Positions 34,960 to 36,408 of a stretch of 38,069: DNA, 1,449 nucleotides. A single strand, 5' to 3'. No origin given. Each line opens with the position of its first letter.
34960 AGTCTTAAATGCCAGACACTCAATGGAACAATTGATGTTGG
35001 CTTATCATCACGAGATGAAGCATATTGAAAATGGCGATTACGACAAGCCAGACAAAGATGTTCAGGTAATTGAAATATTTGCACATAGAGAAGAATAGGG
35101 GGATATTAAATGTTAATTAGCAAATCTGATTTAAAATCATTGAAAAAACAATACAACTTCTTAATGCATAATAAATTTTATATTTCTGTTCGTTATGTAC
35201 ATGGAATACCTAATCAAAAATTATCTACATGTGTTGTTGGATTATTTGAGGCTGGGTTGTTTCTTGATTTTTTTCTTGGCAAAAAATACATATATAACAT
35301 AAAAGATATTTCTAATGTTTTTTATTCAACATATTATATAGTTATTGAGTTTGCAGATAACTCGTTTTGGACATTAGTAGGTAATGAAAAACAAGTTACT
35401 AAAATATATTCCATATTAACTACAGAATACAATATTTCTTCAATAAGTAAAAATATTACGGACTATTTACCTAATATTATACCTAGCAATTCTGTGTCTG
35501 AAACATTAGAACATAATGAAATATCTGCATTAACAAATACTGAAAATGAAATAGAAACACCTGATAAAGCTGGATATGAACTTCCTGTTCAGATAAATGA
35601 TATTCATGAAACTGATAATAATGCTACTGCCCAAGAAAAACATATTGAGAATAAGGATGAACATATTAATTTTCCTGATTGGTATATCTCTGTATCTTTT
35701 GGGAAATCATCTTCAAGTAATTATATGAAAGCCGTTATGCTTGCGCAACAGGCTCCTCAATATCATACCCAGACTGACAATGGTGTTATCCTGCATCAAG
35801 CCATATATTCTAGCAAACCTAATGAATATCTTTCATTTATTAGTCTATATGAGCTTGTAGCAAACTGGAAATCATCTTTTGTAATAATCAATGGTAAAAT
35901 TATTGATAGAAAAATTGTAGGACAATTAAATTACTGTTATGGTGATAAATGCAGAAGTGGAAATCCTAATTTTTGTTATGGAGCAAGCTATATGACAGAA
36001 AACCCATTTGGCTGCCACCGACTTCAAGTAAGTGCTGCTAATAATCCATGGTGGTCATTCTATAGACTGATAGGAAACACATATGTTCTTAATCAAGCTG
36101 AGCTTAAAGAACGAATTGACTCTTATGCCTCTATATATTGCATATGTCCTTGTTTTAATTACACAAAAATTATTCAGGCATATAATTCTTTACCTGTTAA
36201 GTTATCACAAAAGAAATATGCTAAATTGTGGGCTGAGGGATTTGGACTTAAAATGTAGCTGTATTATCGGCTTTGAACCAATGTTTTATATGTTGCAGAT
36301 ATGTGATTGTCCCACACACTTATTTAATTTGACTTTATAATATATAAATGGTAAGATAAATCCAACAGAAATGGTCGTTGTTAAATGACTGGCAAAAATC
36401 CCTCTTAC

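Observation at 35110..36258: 382-aa unknown cargo gene in the lysogeny operon between the repressor/ImmA pair and the integrase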

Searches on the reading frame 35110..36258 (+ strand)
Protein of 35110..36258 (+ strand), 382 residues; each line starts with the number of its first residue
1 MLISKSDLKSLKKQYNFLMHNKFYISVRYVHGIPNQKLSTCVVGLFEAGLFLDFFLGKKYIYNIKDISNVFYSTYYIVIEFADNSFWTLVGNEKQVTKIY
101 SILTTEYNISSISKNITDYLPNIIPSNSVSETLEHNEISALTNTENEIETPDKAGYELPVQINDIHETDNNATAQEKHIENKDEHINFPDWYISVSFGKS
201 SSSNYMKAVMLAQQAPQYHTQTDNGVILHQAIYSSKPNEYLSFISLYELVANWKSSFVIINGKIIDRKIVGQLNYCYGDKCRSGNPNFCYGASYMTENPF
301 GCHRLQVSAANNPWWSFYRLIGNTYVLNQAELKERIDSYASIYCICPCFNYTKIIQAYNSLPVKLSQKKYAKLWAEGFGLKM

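Call 3: search_protein_families(library=pfam, proteins=[window:35110-36258:+], max_evalue=1)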
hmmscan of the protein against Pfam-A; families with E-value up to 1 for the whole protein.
window:35110-36258:+ (382 aa): 0 families

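Call 4: search_protein_families(library=phrogs, proteins=[window:35110-36258:+], max_evalue=1)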
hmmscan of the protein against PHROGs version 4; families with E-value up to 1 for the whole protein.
window:35110-36258:+ (382 aa): 3 families
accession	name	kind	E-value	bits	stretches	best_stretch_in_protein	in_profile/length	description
phrog_16260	-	unknown function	5e-09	36.9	1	176-286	8-122/213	-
phrog_5647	-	unknown function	0.21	12.9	1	77-171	29-119/120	-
phrog_24390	-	unknown function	0.29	12.5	1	199-248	11-60/62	-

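Call 5: search_protein_families(library=padloc, proteins=[window:35110-36258:+], max_evalue=10)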
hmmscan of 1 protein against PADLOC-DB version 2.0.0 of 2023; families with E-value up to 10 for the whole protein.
window:35110-36258:+ (382 aa): 0 families
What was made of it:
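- On Known anti-phage defence systems (PADLOC-DB v2.0.0): 0 families at E <= 10 (call 5).
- Closest known: Single-gene defence proteins that occupy the same hotspot. Different: X shows no homology to any of them (PADLOC 0 hits, call 5) and has no recognisable nuclease, NADase or other effector chemistry.
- No functional data exist, and there is no homology to any known defence protein (PADLOC 0 hits, call 5).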

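Call 6: search_protein_families(library=ncbifam, proteins=[window:35110-36258:+], max_evalue=10)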
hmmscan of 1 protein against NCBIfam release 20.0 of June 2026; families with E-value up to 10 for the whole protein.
window:35110-36258:+ (382 aa): 0 families
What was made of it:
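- Checked: Pfam, NCBIfam and PADLOC give 0 hits (calls 3, 5, 6).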

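Call 7: find_homologous_proteins(query=window:35110-36255:+, max_evalue=0.001)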
Query window:35110-36255:+ (382 aa): 358 proteins with E <= 0.001 among 1826 candidates; the best 120 are listed.
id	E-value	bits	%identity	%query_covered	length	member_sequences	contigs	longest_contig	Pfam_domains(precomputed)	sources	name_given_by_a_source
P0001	8.0e-253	856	98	100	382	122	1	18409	-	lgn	-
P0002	2.3e-221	753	98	87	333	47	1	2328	-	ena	-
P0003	6.4e-200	682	79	100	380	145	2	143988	-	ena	-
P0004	1.5e-141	490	60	100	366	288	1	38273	-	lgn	-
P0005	3.1e-102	361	84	49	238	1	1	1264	-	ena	-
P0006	6.5e-94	333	69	54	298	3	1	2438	PF05154.22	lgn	-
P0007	1.3e-93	332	63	58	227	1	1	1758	-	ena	-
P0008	3.1e-93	331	70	51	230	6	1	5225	-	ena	-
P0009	3.8e-93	331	64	61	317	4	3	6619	-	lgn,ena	-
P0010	1.6e-92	329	62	59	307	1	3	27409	-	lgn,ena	-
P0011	1.2e-91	326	57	66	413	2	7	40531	-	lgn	-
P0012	4.5e-91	324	71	51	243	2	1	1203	-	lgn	-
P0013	4.8e-91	324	54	76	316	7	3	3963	-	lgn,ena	-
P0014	5.1e-91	324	57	72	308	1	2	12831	-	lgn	-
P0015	8.8e-91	323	53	71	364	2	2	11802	-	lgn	-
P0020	7.7e-90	320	68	52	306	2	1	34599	-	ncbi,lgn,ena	-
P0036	1.0e-87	313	62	55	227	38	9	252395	-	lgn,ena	-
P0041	1.1e-86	309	66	53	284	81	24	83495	-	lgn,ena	-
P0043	6.7e-86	307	67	52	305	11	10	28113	-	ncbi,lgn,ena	-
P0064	1.0e-77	280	55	56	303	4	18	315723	-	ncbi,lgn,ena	-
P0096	4.9e-70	255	57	49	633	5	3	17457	PF06152.17,PF10711.16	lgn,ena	-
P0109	7.7e-69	251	61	47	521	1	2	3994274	-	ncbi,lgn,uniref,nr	ncbi:hypothetical protein [Clostridium botulinum]|uniref:hypothetical protein n=1 Tax=Clostridium bo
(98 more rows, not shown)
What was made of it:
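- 35110..36258 (+): Target gene X, 382 aa plus stop codon. 358 homologues in the word-indexed search (call 7).
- Checked: Homologues at E = 1e-253 down to 1e-67 show it is a real gene (call 7).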

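Call 8: search_solved_structures(query=window:35110-36255:+, max_evalue=10)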
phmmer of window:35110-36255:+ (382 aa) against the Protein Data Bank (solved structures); distinct sequences matched with E-value up to 10: 1.
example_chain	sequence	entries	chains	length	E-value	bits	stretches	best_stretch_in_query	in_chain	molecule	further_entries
4puf_A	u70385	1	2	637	1.4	11.2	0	84-143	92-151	E3 ubiquitin-protein ligase SlrP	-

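Call 9: search_dna_similar(query=window:35110-36255:+, collection=phages, mode=protein, max_evalue=0.01)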
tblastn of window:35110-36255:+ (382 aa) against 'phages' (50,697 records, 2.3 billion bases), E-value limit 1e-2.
No match.

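Call 18: find_encoding_contigs(protein=P0003, flank=8000, max_places=3)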
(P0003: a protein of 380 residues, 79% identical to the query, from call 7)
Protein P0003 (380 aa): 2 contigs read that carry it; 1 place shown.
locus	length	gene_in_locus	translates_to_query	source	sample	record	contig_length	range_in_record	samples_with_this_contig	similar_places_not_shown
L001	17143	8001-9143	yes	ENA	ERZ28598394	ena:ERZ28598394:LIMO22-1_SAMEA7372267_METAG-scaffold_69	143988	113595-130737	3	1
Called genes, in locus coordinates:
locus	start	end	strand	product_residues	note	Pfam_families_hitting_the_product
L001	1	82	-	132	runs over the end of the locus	-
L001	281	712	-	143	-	-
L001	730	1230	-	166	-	-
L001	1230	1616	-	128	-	PF05866:RusA (faint)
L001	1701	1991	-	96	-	-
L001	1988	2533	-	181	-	-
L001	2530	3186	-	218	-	PF04404:ERF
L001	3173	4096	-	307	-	-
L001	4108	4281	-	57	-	-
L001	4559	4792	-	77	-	-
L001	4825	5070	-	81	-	-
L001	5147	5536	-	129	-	PF25682:Phage_VG64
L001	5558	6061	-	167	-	-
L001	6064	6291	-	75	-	-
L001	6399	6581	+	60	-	-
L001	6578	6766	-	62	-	-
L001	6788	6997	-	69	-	-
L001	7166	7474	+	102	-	PF01381:HTH_3 (weak), PF13443:HTH_26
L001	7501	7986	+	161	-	PF06114:Peptidase_M78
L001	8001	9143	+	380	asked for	-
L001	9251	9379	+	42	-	-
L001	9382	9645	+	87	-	-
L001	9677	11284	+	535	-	PF13289:SIR2_2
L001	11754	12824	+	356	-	PF00589:Phage_integrase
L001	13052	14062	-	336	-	PF14057:GGGtGRT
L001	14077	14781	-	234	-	-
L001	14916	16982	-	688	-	PF02743:dCache_1, PF22673:MCP-like_PDC_1 (faint), PF00672:HAMP, PF00015:MCPsignal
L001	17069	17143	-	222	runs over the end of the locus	PF25084:LbH_EIF2B, PF25087:GMPPB_C, PF00132:Hexapep (weak)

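Call 19: find_encoding_contigs(protein=P0036, flank=7000, max_places=4)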
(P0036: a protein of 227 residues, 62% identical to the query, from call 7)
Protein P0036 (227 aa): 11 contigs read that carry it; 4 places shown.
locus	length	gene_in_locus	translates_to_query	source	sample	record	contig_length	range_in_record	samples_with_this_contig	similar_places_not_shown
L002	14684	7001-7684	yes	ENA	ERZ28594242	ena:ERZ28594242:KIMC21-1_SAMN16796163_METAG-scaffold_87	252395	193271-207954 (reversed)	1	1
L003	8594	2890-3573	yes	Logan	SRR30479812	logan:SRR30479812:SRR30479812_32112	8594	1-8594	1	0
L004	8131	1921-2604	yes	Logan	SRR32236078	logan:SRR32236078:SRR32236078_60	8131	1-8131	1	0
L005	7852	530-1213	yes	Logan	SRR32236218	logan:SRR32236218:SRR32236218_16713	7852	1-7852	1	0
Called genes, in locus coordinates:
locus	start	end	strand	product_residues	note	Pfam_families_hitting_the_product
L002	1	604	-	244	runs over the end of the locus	-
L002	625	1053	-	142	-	-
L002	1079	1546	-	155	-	PF05866:RusA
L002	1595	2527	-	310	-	PF03837:RecT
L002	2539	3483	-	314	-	PF07083:DUF1351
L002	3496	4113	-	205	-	PF09588:YqaJ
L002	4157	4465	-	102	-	-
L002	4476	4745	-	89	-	-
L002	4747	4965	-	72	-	PF12728:HTH_17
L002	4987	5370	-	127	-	PF12844:HTH_19, PF13443:HTH_26 (faint), PF13560:HTH_31 (weak), PF01381:HTH_3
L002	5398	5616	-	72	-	-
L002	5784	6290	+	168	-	PF12844:HTH_19, PF13560:HTH_31, PF01381:HTH_3, PF13443:HTH_26 (weak)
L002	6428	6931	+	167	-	PF06114:Peptidase_M78 (weak)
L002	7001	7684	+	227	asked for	-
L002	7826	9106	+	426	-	PF14657:Arm-DNA-bind_4, PF14659:Phage_int_SAM_3, PF00589:Phage_integrase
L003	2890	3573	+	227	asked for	-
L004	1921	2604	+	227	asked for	-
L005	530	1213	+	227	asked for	-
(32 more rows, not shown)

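Call 20: find_encoding_contigs(protein=P0041, flank=7000, max_places=4)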
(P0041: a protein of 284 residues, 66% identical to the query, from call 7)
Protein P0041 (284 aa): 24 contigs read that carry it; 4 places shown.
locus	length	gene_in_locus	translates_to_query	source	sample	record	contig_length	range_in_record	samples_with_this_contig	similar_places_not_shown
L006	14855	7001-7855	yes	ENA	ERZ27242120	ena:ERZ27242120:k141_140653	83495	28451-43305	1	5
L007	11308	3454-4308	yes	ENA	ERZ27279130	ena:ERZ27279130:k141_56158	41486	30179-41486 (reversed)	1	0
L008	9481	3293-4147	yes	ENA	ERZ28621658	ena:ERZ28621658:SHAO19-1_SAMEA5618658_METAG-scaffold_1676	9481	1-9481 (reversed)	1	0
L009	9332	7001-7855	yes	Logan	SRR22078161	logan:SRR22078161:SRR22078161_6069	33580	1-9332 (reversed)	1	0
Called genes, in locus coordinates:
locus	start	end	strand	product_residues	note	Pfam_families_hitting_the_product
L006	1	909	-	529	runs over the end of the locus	PF00270:DEAD, PF04851:ResIII, PF18766:SWI2_SNF2, PF00271:Helicase_C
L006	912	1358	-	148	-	-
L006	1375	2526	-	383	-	PF13479:AAA_24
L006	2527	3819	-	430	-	PF02463:SMC_N (faint), PF13175:AAA_15 (weak), PF13476:AAA_23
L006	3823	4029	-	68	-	-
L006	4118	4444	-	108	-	-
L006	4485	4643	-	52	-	-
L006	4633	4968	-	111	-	-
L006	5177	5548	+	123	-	-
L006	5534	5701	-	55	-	-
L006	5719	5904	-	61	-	PF12844:HTH_19, PF01381:HTH_3 (weak), PF13443:HTH_26 (weak)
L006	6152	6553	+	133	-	PF01381:HTH_3, PF13443:HTH_26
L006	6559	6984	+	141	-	PF06114:Peptidase_M78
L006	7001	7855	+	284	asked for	-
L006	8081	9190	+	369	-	PF00589:Phage_integrase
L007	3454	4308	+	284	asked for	-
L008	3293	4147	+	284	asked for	-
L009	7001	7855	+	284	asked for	-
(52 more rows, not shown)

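Call 21: find_encoding_contigs(protein=P0109, flank=7000, max_places=2)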
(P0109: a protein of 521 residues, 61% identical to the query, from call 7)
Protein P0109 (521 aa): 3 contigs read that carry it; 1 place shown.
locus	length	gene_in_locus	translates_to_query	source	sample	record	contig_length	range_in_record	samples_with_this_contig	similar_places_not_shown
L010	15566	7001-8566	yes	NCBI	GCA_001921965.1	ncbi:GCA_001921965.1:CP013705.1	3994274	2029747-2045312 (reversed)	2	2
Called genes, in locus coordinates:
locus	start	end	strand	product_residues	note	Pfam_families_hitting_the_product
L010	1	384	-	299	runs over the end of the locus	PF04545:Sigma70_r4 (faint), PF07750:GcrA (faint), PF08279:HTH_11 (faint), PF13384:HTH_23 (faint), PF13412:HTH_24 (faint), PF13518:HTH_28 (faint), PF13936:HTH_38 (faint), PF08281:Sigma70_r4_2 (faint), +1 more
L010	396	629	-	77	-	-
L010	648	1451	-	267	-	PF00910:RNA_helicase (faint), PF01695:IstB_IS21, PF00308:Bac_DnaA (weak)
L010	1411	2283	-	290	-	PF09681:Phage_rep_org_N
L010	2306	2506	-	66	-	-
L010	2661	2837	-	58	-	-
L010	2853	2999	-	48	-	-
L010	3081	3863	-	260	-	PF20600:ExoX-like_C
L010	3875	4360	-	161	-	PF05565:Sipho_Gp157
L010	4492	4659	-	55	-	-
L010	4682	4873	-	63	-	-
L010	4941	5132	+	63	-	-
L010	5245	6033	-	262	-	PF08346:AntA, PF03374:ANT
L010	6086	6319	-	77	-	PF12844:HTH_19 (weak), PF13560:HTH_31 (weak), PF01381:HTH_3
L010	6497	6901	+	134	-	PF12844:HTH_19 (weak), PF01381:HTH_3 (weak)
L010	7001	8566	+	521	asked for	-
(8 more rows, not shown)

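Call 47: search_protein_families(library=pfam, alignment_id=A3, max_evalue=0.001)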
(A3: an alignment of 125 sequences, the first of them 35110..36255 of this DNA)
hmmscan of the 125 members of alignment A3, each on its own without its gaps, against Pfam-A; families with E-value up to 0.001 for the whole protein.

A. member 1, window:35110-36255:+ (382 aa): 0 families

B. families by the number of members that match (of 125 scanned): 24 families
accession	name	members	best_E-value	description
PF13240.11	Zn_Ribbon_1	5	4.3e-07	zinc-ribbon domain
PF05154.21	TM2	3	4.3e-14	TM2 domain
PF04233.19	Phage_Mu_F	3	2e-09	Phage Mu protein F like protein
PF12773.13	DZR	3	1.2e-06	Double zinc ribbon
PF07719.23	TPR_2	3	7.7e-06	Tetratricopeptide repeat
PF13432.12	TPR_16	2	8.3e-07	Tetratricopeptide repeat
PF00515.34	TPR_1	2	4.2e-06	Tetratricopeptide repeat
PF13248.11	Zn_ribbon_3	2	1.2e-05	zinc-ribbon domain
PF13428.12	TPR_14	2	1.6e-05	Tetratricopeptide repeat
PF13176.12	TPR_7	2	2.9e-05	Tetratricopeptide repeat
PF14559.12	TPR_19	2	0.0003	Tetratricopeptide repeat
PF09297.16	Zn_ribbon_NUD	2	0.00044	NADH pyrophosphatase zinc ribbon domain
PF10711.15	DUF2513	1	1.6e-12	Hypothetical protein (DUF2513)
PF14237.11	GYF_2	1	1.2e-11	GYF domain 2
PF06152.16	Phage_min_cap2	1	5.8e-07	Phage minor capsid protein 2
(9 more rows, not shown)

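Call 50: find_encoding_contigs(protein=P0096, flank=8000, max_places=2)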
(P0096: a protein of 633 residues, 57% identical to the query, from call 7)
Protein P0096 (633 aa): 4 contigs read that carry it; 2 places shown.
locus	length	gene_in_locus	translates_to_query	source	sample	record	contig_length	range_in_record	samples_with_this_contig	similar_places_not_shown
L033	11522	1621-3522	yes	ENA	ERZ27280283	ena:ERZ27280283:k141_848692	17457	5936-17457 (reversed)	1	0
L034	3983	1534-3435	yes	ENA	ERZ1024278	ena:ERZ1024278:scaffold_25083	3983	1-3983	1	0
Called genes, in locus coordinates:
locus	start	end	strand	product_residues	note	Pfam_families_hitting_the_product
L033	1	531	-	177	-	?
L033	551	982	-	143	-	PF12844:HTH_19, PF01381:HTH_3, PF13560:HTH_31 (weak)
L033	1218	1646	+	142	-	-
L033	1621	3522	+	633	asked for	PF06152:Phage_min_cap2 (weak), PF10711:DUF2513 (weak)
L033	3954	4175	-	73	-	-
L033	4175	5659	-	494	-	PF07228:SpoIIE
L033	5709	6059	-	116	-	PF01740:STAS, PF13466:STAS_2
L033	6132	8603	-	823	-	-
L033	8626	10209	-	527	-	-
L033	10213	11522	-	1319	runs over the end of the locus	-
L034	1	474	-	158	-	?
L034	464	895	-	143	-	PF12844:HTH_19, PF01381:HTH_3, PF13560:HTH_31 (weak)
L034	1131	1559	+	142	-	-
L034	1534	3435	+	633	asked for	PF06152:Phage_min_cap2 (weak), PF10711:DUF2513 (weak)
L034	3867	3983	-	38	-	?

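Call 51: find_encoding_contigs(protein=P0064, flank=7000, max_places=3)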
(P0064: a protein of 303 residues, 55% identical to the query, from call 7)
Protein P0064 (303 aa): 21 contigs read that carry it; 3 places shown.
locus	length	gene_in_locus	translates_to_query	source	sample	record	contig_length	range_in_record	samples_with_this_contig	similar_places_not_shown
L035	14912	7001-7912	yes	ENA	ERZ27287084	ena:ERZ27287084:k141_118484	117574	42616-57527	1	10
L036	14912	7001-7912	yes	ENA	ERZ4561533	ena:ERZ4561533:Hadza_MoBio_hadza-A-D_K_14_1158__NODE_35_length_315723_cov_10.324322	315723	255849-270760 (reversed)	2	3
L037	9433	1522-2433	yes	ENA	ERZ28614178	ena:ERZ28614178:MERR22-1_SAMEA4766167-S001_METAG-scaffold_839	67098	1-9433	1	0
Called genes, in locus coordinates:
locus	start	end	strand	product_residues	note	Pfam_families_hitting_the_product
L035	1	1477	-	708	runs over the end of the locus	PF14284:PcfJ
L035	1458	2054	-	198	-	PF24703:DUF7666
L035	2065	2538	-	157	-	-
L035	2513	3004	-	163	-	PF00075:RNase_H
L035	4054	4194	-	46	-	-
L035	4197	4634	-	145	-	-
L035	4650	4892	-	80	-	-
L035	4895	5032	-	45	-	-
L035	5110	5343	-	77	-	-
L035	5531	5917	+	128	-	PF01381:HTH_3, PF12844:HTH_19, PF13560:HTH_31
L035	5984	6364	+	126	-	PF12844:HTH_19, PF13560:HTH_31, PF01381:HTH_3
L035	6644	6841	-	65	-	PF12844:HTH_19, PF13560:HTH_31, PF01381:HTH_3, PF13413:HTH_25 (weak), PF13443:HTH_26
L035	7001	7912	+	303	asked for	-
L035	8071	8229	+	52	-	PF07927:HicA_toxin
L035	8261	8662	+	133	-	PF15919:HicB_lk_antitox, PF15970:HicB-like_2 (weak)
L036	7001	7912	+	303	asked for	-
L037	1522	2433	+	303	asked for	-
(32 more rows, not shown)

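Call 56: predict_structure(alignment_id=A4)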
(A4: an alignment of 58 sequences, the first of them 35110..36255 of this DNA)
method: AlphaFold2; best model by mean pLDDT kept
length: 382 residues; sequences in the alignment: 58
mean_pLDDT: 77.3   pTM: 0.53
mean pLDDT of the five models: 77.3, 76.7, 73.5, 73.1, 72.8
residues with pLDDT >= 90: 181; 70-90: 80; 50-70: 50; < 50: 71
segments of 3 or more residues with pLDDT < 50: 1-4, 33-36, 124-182
pLDDT, mean of each block of 10 residues (from residue 1): 46 57 63 55 68 63 81 85 82 84 85 77 41 31 32 34 35 39 72 97 97 97 95 98 98 97 95 93 94 92 92 94 96 96 95 97 96 89 70
secondary structure, 60 per line:
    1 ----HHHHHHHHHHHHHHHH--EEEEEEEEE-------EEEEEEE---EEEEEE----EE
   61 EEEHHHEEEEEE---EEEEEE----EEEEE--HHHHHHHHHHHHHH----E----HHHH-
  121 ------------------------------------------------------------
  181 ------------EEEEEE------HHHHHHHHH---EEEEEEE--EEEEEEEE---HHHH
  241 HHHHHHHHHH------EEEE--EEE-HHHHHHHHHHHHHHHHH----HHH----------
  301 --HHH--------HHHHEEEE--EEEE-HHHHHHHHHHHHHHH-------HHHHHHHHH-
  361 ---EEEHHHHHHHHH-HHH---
elements in order: H5-20 E23-31 E39-45 E49-54 E59-63 E67-72 E76-81 E86-90 H93-106 H116-119 E193-198 H205-213 E217-223 E226-233 H237-250 E257-260 E263-265 H267-283 H314-317 E318-321 E324-327 H329-343 H351-359 E364-366 H367-375
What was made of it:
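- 35122..35439 (+): PH-like N-terminal domain (aa 5-110): one helix, seven beta-strands and a C-terminal capping helix. AF2 full-length model, pLDDT 55-85 in this region (call 56).
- On PH-domain superfold: Secondary-structure order H, E x7, H (call 56).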
